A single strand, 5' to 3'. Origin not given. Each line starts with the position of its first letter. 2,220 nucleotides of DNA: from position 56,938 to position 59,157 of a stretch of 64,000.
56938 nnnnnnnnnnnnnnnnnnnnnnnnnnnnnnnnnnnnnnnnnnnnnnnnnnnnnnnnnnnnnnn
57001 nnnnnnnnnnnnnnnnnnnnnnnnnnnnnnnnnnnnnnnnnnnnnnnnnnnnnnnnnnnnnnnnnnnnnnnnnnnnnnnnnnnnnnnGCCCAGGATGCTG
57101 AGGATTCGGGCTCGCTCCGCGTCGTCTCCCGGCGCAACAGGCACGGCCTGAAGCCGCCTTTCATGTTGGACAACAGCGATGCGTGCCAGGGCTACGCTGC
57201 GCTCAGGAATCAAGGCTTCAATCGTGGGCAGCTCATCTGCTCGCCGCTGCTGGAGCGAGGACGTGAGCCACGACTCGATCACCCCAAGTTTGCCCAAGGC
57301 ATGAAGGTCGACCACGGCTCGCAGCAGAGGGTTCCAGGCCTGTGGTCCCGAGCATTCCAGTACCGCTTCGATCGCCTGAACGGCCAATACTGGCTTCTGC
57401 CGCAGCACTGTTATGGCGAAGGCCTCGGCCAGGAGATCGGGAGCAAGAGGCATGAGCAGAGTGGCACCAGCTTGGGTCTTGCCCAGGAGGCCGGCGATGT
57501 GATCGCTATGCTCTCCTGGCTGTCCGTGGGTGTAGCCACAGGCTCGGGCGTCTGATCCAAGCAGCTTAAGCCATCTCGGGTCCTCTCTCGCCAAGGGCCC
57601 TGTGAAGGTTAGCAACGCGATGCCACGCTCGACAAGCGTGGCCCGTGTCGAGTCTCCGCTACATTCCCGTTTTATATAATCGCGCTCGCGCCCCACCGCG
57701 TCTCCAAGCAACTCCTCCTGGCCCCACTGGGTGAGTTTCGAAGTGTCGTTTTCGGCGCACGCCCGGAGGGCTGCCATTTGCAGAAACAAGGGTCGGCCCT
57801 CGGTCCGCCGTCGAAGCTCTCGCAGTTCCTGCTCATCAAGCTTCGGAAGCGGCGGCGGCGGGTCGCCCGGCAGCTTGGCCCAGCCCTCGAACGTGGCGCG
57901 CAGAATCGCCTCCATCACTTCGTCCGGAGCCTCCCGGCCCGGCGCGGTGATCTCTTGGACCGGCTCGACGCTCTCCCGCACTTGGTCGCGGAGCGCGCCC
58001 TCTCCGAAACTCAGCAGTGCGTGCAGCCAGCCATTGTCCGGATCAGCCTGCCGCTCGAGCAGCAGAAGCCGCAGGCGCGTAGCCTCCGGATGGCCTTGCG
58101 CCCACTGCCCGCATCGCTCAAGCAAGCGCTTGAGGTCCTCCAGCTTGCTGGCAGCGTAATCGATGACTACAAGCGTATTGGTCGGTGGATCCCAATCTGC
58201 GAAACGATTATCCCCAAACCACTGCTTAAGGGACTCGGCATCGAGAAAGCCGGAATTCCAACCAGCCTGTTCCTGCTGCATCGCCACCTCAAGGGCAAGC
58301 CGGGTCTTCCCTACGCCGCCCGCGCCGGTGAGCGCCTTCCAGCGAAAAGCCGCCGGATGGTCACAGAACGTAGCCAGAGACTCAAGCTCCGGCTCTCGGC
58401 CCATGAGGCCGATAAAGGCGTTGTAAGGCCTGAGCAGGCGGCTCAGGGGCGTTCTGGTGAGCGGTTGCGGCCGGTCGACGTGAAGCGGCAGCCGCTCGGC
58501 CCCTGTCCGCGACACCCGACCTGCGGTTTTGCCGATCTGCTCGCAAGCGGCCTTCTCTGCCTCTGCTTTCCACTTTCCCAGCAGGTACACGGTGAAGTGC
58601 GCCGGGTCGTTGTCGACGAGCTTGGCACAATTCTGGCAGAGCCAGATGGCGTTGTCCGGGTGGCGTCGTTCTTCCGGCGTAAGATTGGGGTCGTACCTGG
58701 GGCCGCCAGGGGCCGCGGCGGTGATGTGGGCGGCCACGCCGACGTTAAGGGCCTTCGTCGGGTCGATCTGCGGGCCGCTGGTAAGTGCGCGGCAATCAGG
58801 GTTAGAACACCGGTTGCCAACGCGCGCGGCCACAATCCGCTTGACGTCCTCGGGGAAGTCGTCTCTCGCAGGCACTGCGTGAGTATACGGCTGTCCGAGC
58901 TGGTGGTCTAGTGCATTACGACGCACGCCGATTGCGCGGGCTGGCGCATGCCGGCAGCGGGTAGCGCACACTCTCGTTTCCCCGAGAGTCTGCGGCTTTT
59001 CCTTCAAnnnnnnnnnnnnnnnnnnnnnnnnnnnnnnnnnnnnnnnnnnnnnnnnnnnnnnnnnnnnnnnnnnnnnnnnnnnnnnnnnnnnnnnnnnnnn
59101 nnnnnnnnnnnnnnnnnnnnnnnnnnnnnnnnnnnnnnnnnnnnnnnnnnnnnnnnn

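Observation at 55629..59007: HNH - STAND NTPase - TPR (Avs-like) antiviral-type gene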

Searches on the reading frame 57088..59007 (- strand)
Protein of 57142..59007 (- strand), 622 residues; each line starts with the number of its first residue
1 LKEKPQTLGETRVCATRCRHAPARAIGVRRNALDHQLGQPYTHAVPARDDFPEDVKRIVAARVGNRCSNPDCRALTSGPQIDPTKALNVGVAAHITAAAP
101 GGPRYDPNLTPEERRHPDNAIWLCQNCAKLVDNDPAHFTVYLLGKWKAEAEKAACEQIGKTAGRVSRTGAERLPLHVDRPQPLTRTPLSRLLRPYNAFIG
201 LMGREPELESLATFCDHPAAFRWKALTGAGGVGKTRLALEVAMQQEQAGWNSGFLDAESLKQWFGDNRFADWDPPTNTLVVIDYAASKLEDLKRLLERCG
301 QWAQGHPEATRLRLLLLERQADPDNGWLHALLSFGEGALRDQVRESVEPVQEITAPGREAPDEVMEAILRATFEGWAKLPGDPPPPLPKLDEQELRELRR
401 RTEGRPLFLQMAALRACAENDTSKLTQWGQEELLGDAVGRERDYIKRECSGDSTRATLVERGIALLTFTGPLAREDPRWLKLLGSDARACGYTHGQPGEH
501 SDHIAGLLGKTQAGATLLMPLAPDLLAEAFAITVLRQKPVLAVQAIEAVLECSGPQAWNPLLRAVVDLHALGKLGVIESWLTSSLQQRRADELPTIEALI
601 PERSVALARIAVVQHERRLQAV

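Call 9: search_solved_structures(query=window:57142-59007:-, max_evalue=1, show_alignments=3)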
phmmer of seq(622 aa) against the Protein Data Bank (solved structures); distinct sequences matched with E-value up to 1: 7.
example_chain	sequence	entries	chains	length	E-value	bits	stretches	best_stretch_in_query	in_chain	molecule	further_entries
7rwm_A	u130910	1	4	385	7.6e-06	28.1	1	51-153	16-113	SAVED domain-containing protein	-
9om4_A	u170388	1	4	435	1.3e-05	27.3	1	55-154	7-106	HNH endonuclease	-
7rwk_A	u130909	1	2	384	0.00077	21.5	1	56-135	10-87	SAVED domain-containing protein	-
8ysq_A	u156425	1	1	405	0.0013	20.7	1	47-131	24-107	SAVED domain-containing protein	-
1dio_G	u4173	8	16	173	0.53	12.1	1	111-213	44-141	PROTEIN (DIOL DEHYDRATASE) | PROPANEDIOL DEHYDRATASE | DIOL DEHYDRATASE gamma chain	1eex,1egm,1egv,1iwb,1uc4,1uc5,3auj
6g2g_A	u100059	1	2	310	0.76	11.6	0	225-258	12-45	Cytosolic Fe-S cluster assembly factor CFD1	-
5yrt_C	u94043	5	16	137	0.86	11.4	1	142-213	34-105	Diol dehydrase gamma subunit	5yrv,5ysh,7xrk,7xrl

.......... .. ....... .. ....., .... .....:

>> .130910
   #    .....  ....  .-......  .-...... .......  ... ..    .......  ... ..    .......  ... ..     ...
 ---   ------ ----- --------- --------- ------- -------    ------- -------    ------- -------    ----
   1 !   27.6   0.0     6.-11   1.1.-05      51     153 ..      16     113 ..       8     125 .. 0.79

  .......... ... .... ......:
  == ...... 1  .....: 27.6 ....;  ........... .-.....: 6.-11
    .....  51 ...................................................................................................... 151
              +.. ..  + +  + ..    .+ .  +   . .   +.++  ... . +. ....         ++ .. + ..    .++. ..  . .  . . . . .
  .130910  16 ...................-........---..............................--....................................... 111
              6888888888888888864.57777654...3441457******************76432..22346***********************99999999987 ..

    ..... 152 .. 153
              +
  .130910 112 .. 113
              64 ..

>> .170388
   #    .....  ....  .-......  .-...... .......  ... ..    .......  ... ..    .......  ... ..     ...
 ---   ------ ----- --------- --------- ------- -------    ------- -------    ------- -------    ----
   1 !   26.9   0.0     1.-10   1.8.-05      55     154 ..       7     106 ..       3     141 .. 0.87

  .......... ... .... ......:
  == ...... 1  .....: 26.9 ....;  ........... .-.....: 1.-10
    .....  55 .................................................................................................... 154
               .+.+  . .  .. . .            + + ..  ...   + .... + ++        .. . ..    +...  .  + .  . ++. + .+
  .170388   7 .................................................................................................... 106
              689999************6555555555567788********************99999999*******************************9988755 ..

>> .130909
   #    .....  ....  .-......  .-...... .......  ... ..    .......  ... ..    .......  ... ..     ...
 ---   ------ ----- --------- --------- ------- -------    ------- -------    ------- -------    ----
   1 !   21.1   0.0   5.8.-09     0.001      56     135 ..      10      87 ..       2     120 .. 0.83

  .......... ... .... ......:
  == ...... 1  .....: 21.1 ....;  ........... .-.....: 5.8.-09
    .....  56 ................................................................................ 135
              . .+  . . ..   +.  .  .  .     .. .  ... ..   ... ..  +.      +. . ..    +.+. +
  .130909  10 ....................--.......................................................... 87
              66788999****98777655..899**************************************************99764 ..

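Call 10: find_homologous_proteins(query=window:57142-59007:-, max_evalue=0.001)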
Query seq(622 aa) (622 aa): 744 proteins with E <= 0.001 among 8000 candidates; the best 120 are listed.
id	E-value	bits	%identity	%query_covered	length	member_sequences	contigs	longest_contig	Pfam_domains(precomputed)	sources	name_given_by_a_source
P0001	0.0e+0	1420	100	100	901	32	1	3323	PF10602.16,PF13431.13,PF13176.13,PF24885.2,PF13428.13,PF27155.1,PF13374.13,PF07721.21,PF00515.35,PF13424.13,PF13181.13,PF12968.14,PF07719.24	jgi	-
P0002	1.9e-213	729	89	58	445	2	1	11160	-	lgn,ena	-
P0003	1.5e-200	686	70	73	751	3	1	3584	PF13424.13,PF13191.13,PF13374.13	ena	-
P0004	2.4e-200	686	70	73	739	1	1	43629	PF00515.35,PF13424.13,PF13176.13,PF13181.13,PF07719.24,PF13191.13,PF13374.13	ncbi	-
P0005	4.1e-184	632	52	94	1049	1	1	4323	PF13431.13,PF00515.35,PF13424.13,PF13181.13,PF12968.14,PF07719.24,PF13191.13,PF13374.13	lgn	-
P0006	4.6e-182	625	86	55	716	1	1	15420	PF10602.16,PF12583.15,PF13176.13,PF24885.2,PF13428.13,PF27155.1,PF13374.13,PF00515.35,PF13424.13,PF13181.13,PF12968.14,PF07719.24,PF13174.13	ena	-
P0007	4.2e-180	619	50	92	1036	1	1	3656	PF00515.35,PF13424.13,PF24885.2,PF07719.24,PF13191.13,PF13374.13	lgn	-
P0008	2.6e-157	543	56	72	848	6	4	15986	PF00515.35,PF13424.13,PF13176.13,PF24885.2,PF13181.13,PF07719.24,PF13374.13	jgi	jgi:tetratricopeptide (TPR) repeat protein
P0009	3.3e-156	540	58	72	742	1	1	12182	PF13424.13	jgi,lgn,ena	jgi:hypothetical protein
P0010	2.3e-153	530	56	72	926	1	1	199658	PF13431.13,PF12583.15,PF00515.35,PF13424.13,PF13176.13,PF24885.2,PF13428.13,PF27155.1,PF13181.13,PF07719.24,PF13374.13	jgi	jgi:tetratricopeptide (TPR) repeat protein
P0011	3.0e-152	527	55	72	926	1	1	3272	PF13176.13,PF24885.2,PF13428.13,PF27155.1,PF13191.13,PF13374.13,PF00515.35,PF13424.13,PF13432.13,PF13181.13,PF12968.14,PF07719.24,PF13174.13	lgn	-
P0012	3.1e-146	507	54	72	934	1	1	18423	PF12583.15,PF00515.35,PF13424.13,PF13181.13,PF07719.24,PF13191.13,PF13374.13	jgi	jgi:Tetratricopeptide repeat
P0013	3.5e-142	493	56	66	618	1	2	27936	-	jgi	jgi:hypothetical protein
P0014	2.5e-134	467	51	72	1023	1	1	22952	PF10602.16,PF13431.13,PF13176.13,PF24885.2,PF13374.13,PF07721.21,PF00515.35,PF13424.13,PF21033.5,PF13181.13,PF12968.14,PF07719.24,PF25199.2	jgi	jgi:tetratricopeptide (TPR) repeat protein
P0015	2.6e-134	467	56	66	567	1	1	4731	-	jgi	jgi:hypothetical protein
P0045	2.3e-48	184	74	18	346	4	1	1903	-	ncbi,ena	-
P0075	3.4e-46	176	69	20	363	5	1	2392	-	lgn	-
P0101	4.6e-44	169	67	19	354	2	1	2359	-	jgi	jgi:hypothetical protein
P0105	4.9e-44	169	69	18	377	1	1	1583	-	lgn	-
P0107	5.0e-44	169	69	19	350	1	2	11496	-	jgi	jgi:hypothetical protein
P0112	8.6e-44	168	68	20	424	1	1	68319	-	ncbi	-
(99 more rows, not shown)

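Call 21: search_solved_structures(query=A1, max_evalue=1, show_alignments=0)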
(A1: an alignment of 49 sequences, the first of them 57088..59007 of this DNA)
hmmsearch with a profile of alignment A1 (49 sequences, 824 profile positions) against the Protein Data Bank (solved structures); distinct sequences matched with E-value up to 1: 281 (the best 60 are shown).
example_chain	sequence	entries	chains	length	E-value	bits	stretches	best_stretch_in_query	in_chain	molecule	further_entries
9qhb_A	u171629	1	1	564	1.6e-53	185.7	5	557-705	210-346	Engineered tetratricopeptide repeat protein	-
8bu0_A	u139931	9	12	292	1.2e-41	146.4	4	555-666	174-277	Consensus tetratricopeptide repeat protein | Crystal structure of an 8-repeat consensus TPR superhelix with Zinc. | Monomer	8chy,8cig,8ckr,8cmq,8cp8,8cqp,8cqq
9qhc_A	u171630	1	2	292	2.6e-38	135.3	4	555-666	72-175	Engineered tetratricopeptide repeat protein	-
7yea_A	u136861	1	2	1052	2.4e-32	115.6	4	555-664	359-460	UDP-N-acetylglucosamine--peptide N-acetylglucosaminyltransferase 110 kDa subunit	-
7yeh_B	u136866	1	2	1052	2.6e-32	115.5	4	555-664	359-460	UDP-N-acetylglucosamine--peptide N-acetylglucosaminyltransferase 110 kDa subunit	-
7ntf_A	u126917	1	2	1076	5.1e-32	114.5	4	555-664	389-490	Isoform 1 of UDP-N-acetylglucosamine--peptide N-acetylglucosaminyltransferase 110 kDa subu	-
1w3b_A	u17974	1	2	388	9.9e-27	97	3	558-666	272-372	UDP-N-ACETYLGLUCOSAMINE--PEPTIDE N-ACETYLGLUCOSAMINYLTRANSFERASE 110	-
6eou_A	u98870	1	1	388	1.2e-26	96.8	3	558-666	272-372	UDP-N-acetylglucosamine--peptide N-acetylglucosaminyltransferase 110 kDa subunit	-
7y4i_A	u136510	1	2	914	2.6e-26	95.6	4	558-667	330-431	Probable UDP-N-acetylglucosamine--peptide N-acetylglucosaminyltransferase SPINDLY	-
8dtf_A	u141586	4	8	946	3.3e-26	95.3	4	558-666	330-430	Probable UDP-N-acetylglucosamine--peptide N-acetylglucosaminyltransferase SPINDLY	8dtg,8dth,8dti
9pmb_C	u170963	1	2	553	1.6e-25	93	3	542-659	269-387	Kinesin light chain 1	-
6fuz_A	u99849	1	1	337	5.4e-25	91.3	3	542-659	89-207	Kinesin light chain 1,Kinesin light chain 1,C-Jun-amino-terminal kinase-interacting protei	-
6fv0_A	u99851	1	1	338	5.5e-25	91.2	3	542-659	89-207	Kinesin light chain 1,Torsin-1A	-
6swu_A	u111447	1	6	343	6.3e-25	91.1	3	542-659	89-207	Kinesin light chain 1,Kinesin light chain 1,TPR domain of kinesin light chain 1 in complex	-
7obi_A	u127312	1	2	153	1.9e-22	82.8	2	552-643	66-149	CTPR-rv4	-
9om4_A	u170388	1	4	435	1.6e-14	56.6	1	10-118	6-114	HNH endonuclease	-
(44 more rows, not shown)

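Call 31: predict_structure(alignment_id=A1)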
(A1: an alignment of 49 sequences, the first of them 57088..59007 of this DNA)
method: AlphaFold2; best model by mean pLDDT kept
length: 640 residues; sequences in the alignment: 49
mean_pLDDT: 87.6   pTM: 0.75
mean pLDDT of the five models: 87.6, 86.5, 85.6, 85.4, 85.1
residues with pLDDT >= 90: 466; 70-90: 101; 50-70: 17; < 50: 56
segments of 3 or more residues with pLDDT < 50: 1-47, 161-169
pLDDT, mean of each block of 10 residues (from residue 1): 37 33 33 36 49 91 93 87 72 86 90 91 94 93 96 77 43 86 94 96 97 97 97 97 97 93 79 90 94 93 86 96 92 90 95 95 98 98 97 98 97 98 97 98 97 96 97 95 98 95 90 75 97 96 97 94 93 90 95 91 89 96 91 93
secondary structure, 60 per line:
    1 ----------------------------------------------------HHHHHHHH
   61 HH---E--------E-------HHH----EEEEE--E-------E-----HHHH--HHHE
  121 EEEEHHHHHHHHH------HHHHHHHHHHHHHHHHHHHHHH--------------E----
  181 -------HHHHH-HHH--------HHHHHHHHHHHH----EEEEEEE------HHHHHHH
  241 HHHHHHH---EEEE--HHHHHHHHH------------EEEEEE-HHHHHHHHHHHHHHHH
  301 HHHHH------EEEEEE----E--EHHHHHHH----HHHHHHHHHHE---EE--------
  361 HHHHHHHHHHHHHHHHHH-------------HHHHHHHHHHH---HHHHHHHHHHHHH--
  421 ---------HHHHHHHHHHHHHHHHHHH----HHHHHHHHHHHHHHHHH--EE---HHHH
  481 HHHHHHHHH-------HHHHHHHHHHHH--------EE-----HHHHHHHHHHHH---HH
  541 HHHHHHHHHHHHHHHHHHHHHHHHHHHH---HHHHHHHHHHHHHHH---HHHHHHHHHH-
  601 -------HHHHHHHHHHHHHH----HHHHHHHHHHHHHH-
elements in order: H53-62 E90-94 H111-114 E120-124 H125-133 H140-161 H188-192 H205-216 E221-227 H234-247 E251-254 H257-265 E278-283 H285-305 E312-317 H326-332 H337-346 H361-378 H392-402 H406-418 H430-448 H453-469 H477-489 H497-508 H524-535 H539-568 H572-586 H590-599 H608-621 H626-639

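Call 33: fold_search(model_id=the predicted structure, library=pdb)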
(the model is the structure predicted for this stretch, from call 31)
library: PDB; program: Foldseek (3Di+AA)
matches with E <= 10: 1260; with E <= 0.001: 59
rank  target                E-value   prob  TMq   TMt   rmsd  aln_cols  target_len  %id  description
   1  2qen                  2.5e-06  1.00  0.25  0.43  13.5       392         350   16  The walker-type atpase paby2304 of pyrococcus abyssi (released 2008-07-01)
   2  9h2l_A                2.5e-06  1.00  0.24  0.19  22.1       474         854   14  Cryo-EM structure of an octameric G10-resistosome from wheat (released 2025-09-24)
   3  9jap_A                3.6e-06  1.00  0.23  0.19  23.3       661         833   10  Helical structure of EfAvs5(SIR2-STAND) (released 2025-03-19)
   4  7jgr_A                4.3e-06  1.00  0.27  0.40  14.4       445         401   14  Structure of Drosophila ORC bound to DNA (84 bp) and Cdc6 (released 2020-09-09)
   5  9ria_A                9.0e-06  1.00  0.26  0.20  19.1       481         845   12  Cryo-EM structure of tomato NRC3-AVRcap1b complex (released 2025-07-23)
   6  9ria_C                1.8e-05  1.00  0.25  0.20  19.1       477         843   12  Cryo-EM structure of tomato NRC3-AVRcap1b complex (released 2025-07-23)
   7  1w5t_A                2.5e-05  1.00  0.22  0.32  15.4       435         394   17  Structure of the Aeropyrum Pernix ORC2 protein (ADPNP-ADP complexes) (released 2004-10-05)
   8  7jk6_A                3.0e-05  1.00  0.25  0.39  14.3       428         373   14  Structure of Drosophila ORC in the active conformation (released 2020-09-09)
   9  8xuq_A                3.0e-05  1.00  0.29  0.22  20.0       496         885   14  Cryo-EM structure of tomato NRC2 tetramer (released 2024-05-22)
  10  9cc8_A                3.4e-05  1.00  0.24  0.19  20.1       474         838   10  Hexameric state of the NRC4 resistosome (released 2024-09-11)
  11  1fnn_A                5.7e-05  1.00  0.24  0.37  16.8       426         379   12  CRYSTAL STRUCTURE OF CDC6P FROM PYROBACULUM AEROPHILUM (released 2000-10-04)
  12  8s0e_D                7.1e-05  1.00  0.22  0.32  16.0       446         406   12  H. sapiens OCCM bound to double stranded DNA (released 2024-10-02)
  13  6gco_B                7.4e-05  1.00  0.22  0.33  19.0       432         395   16  Truncated FtsH from A. aeolicus in P312 (released 2018-08-22)
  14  8xku_A                8.8e-05  1.00  0.23  0.21  31.1       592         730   14  Cryo-EM structure of the Ycf2-FtsHi motor complex from Arabidopsis in ATP-bound state (released 2024-09-11)
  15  2qby_A                1.1e-04  1.00  0.22  0.34  14.2       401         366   11  Crystal structure of a heterodimer of Cdc6/Orc1 initiators bound to origin DNA (from S. solfataricus) (released 2007-09-11)
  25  8btg_C                2.7e-04  1.00  0.24  0.42  15.0       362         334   13  Cryo-EM structure of the bacterial replication origin opening basal unwinding system (released 2024-02-14)
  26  8btg_B                2.7e-04  1.00  0.24  0.40  17.5       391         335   14  Cryo-EM structure of the bacterial replication origin opening basal unwinding system (released 2024-02-14)
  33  8s0c_D                3.2e-04  1.00  0.20  0.31  15.8       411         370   11  H. sapiens ORC1-5 bound to double stranded DNA as part of the MCM-ORC complex (released 2024-10-02)
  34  8s0e_G                3.5e-04  1.00  0.24  0.42  14.4       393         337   13  H. sapiens OCCM bound to double stranded DNA (released 2024-10-02)
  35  8uii_C                3.5e-04  1.00  0.22  0.39  14.2       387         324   13  Cryo-EM map of human clamp-clamp loader ATAD5-RFC-closed PCNA complex in intermediate state 1 (released 2024-05-29)
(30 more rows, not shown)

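Call 46: find_encoding_contigs(protein=P0002, flank=8000, max_places=3)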
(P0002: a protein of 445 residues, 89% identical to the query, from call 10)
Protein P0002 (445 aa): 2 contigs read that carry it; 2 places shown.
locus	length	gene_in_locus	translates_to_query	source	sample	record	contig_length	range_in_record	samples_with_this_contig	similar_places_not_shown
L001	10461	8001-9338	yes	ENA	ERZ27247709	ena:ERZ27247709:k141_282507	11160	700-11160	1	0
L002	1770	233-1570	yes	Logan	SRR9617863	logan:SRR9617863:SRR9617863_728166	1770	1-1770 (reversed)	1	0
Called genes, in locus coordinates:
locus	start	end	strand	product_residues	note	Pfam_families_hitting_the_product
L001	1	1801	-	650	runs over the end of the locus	PF07944:Beta-AFase-like_GH127_cat, PF20736:Glyco_hydro127M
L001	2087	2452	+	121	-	PF00085:Thioredoxin, PF13098:Thioredoxin_2, PF13905:Thioredoxin_8 (faint)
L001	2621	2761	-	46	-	-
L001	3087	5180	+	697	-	PF04851:ResIII, PF00270:DEAD, PF00271:Helicase_C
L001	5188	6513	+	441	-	PF02481:DNA_processg_A, PF18306:LDcluster4 (weak)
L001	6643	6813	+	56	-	-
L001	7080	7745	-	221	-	-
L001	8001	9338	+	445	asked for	-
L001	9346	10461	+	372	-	?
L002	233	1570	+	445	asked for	-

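Call 47: find_encoding_contigs(protein=P0006, flank=8000, max_places=3)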
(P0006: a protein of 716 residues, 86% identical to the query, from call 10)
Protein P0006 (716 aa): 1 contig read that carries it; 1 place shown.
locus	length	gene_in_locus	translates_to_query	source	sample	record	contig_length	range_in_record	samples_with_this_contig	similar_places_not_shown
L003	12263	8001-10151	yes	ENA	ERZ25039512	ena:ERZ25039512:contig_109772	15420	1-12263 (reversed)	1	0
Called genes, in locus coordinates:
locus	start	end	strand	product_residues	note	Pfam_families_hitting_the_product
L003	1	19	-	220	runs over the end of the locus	PF01061:ABC2_membrane, PF12679:ABC2_membrane_2, PF12730:ABC2_membrane_4 (weak), PF12698:ABC2_membrane_3, PF13346:ABC2_membrane_5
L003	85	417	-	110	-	PF05635:23S_rRNA_IVP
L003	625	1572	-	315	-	PF00005:ABC_tran, PF13304:AAA_21 (weak)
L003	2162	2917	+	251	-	PF00106:adh_short, PF08659:KR, PF23441:SDR (weak), PF13561:adh_short_C2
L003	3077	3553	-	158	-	PF07883:Cupin_2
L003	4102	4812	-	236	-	PF03167:UDG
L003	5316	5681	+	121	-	PF00085:Thioredoxin, PF13098:Thioredoxin_2, PF13905:Thioredoxin_8 (faint)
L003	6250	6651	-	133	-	PF01850:PIN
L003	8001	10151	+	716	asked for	PF13374:TPR_10 (weak), PF13424:TPR_12, PF13374:TPR_10 (weak), PF13424:TPR_12 (weak), PF13374:TPR_10 (weak), PF13424:TPR_12, PF13374:TPR_10, PF13424:TPR_12, +11 more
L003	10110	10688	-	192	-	-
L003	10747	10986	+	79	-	PF15919:HicB_lk_antitox, PF21748:UPF0150 (weak)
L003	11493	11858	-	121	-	PF18478:PIN_10, PF18480:DUF5615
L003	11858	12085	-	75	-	PF04255:DUF433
